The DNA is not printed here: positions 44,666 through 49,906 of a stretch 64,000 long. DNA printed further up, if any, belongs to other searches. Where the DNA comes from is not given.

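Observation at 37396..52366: Four-gene operon of unknown function is the sole cargo of a tRNA-Phe island: two giant proteins, a YkuD-fold protein and an S8 subtilase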

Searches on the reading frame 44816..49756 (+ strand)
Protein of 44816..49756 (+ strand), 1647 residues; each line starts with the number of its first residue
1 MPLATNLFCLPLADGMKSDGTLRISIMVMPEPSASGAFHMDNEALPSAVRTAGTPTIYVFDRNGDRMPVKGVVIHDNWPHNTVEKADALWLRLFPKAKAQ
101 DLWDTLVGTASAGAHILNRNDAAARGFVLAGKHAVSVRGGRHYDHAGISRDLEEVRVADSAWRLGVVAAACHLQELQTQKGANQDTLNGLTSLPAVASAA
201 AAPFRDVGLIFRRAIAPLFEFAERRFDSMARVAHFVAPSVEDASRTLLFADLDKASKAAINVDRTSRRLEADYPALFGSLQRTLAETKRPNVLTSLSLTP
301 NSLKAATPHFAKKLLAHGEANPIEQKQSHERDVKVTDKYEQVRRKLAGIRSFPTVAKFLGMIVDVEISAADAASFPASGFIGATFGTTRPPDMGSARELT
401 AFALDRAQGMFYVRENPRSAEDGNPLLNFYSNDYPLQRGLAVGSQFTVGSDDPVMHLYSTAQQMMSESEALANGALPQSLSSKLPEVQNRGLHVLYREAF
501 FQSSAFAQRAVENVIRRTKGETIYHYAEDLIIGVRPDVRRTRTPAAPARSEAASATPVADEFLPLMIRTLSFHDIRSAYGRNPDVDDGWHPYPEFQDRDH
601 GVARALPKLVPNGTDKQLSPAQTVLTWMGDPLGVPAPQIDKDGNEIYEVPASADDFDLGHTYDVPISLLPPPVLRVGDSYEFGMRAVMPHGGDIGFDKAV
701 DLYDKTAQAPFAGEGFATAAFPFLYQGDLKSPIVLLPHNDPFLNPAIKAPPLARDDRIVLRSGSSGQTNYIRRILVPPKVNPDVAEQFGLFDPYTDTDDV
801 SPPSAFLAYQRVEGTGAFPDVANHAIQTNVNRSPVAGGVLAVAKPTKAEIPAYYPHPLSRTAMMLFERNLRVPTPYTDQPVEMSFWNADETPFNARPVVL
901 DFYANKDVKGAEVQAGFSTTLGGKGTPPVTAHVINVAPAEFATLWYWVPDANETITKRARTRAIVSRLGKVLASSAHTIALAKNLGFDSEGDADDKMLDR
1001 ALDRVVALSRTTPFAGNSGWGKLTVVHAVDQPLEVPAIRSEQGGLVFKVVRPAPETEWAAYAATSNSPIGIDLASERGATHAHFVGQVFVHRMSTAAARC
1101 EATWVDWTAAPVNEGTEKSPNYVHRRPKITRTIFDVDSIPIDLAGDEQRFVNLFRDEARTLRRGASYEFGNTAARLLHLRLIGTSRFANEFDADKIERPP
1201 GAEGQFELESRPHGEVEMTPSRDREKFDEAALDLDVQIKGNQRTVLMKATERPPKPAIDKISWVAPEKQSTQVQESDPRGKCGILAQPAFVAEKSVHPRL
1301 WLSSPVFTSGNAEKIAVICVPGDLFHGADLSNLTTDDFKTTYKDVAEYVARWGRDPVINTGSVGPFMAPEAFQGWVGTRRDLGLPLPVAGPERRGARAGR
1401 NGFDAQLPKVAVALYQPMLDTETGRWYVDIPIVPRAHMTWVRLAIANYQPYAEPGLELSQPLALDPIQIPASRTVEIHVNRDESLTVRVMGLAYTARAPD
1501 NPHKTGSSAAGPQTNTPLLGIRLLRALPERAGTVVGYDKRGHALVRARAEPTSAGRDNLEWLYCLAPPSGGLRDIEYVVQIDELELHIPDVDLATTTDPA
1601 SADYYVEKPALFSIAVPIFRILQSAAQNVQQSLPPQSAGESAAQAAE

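Call 4: search_protein_families(library=pfam, proteins=[window:44816-49756:+], max_evalue=0.01)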
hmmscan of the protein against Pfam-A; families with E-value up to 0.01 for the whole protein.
window:44816-49756:+ (1647 aa): 0 families

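Call 5: search_protein_families(library=padloc, proteins=[window:44816-49756:+], max_evalue=0.01)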
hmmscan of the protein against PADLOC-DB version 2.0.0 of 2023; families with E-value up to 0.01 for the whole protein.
window:44816-49756:+ (1647 aa): 0 families

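Call 6: search_protein_families(library=ncbifam, proteins=[window:44816-49756:+], max_evalue=0.01)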
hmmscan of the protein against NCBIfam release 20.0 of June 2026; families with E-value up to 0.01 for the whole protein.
window:44816-49756:+ (1647 aa): 0 families

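Call 16: search_solved_structures(query=window:44816-49756:+, max_evalue=1)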
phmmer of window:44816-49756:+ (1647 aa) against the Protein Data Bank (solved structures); distinct sequences matched with E-value up to 1: 2.
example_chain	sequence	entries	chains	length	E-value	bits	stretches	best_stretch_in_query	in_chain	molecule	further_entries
9dia_C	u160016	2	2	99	0.066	13.6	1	1190-1252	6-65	NeoNectin candidate 2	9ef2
5dn6_I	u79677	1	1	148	0.44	10.9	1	1031-1103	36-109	ATP synthase epsilon chain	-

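Call 17: search_protein_families(library=phrogs, proteins=[window:44816-49756:+], max_evalue=0.01)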
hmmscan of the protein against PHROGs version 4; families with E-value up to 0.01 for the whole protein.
window:44816-49756:+ (1647 aa): 0 families

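Call 19: find_homologous_proteins(query=window:44816-49756:+)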
Query window:44816-49756:+ (1647 aa): 2 proteins with E <= 0.001 among 8000 candidates.
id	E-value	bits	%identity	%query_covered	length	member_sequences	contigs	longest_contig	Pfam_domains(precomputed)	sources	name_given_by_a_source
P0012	0.0e+0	3767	100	100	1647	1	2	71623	-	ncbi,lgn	ncbi:MAG: hypothetical protein AB7E79_14720 [Rhodospirillaceae bacterium]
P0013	2.9e-28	116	25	64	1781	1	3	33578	-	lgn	-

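Call 29: find_encoding_contigs(protein=P0013, flank=10000, max_places=2)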
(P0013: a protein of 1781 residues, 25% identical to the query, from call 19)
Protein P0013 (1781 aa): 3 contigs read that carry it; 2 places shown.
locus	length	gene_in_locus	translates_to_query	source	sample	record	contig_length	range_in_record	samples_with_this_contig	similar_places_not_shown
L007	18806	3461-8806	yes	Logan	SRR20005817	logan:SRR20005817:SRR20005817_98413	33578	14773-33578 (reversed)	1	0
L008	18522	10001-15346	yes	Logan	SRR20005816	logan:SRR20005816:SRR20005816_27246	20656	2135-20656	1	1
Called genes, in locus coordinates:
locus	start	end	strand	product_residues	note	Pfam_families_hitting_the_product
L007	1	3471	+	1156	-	?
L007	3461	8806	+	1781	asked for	-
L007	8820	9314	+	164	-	-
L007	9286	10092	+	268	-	-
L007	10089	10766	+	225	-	PF01551:Peptidase_M23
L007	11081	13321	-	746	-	PF00082:Peptidase_S8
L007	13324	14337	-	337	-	PF00089:Trypsin, PF13365:Trypsin_2 (weak)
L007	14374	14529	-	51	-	-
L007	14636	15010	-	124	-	PF00665:rve (weak), PF13683:rve_3 (weak)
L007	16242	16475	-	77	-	-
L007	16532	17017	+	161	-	PF00300:His_Phos_1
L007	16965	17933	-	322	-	-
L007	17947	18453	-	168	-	-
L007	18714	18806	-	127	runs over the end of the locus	-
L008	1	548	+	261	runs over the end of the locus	-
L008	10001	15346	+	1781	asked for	-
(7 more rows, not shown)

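Call 53: search_solved_structures(query=A4, max_evalue=10)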
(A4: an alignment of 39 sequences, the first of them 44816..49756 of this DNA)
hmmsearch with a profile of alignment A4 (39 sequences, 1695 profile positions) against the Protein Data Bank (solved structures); distinct sequences matched with E-value up to 10: 4.
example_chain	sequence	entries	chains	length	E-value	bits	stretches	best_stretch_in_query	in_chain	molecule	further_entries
8oyy_A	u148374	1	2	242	0.25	12.3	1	119-307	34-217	De novo designed soluble GPCR-like protein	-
5xi0_A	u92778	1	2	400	0.73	10.8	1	1133-1185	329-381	Enoyl-[acyl-carrier-protein] reductase [NADH]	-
3q3c_A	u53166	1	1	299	1.4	9.9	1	966-1051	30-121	Probable 3-hydroxyisobutyrate dehydrogenase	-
3obb_A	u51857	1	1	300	1.4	9.8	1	966-1051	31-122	Probable 3-hydroxyisobutyrate dehydrogenase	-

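Call 56: find_homologous_proteins(query=A4, max_evalue=0.00001)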
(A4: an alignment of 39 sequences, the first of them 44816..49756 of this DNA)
Query A4 (39 sequences) (1647 aa, profile of the alignment): 4 proteins with E <= 0.00001 among 8000 candidates.
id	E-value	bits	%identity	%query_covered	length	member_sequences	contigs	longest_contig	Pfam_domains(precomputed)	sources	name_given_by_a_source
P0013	0.0e+0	1034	25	64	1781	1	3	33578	-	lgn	-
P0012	6.7e-264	898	100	100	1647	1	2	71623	-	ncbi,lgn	ncbi:MAG: hypothetical protein AB7E79_14720 [Rhodospirillaceae bacterium]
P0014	1.9e-119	419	24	30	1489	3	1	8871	-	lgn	-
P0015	4.1e-86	308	28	12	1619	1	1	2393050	-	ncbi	ncbi:hypothetical protein [Cellulomonas sp. Marseille-Q8402]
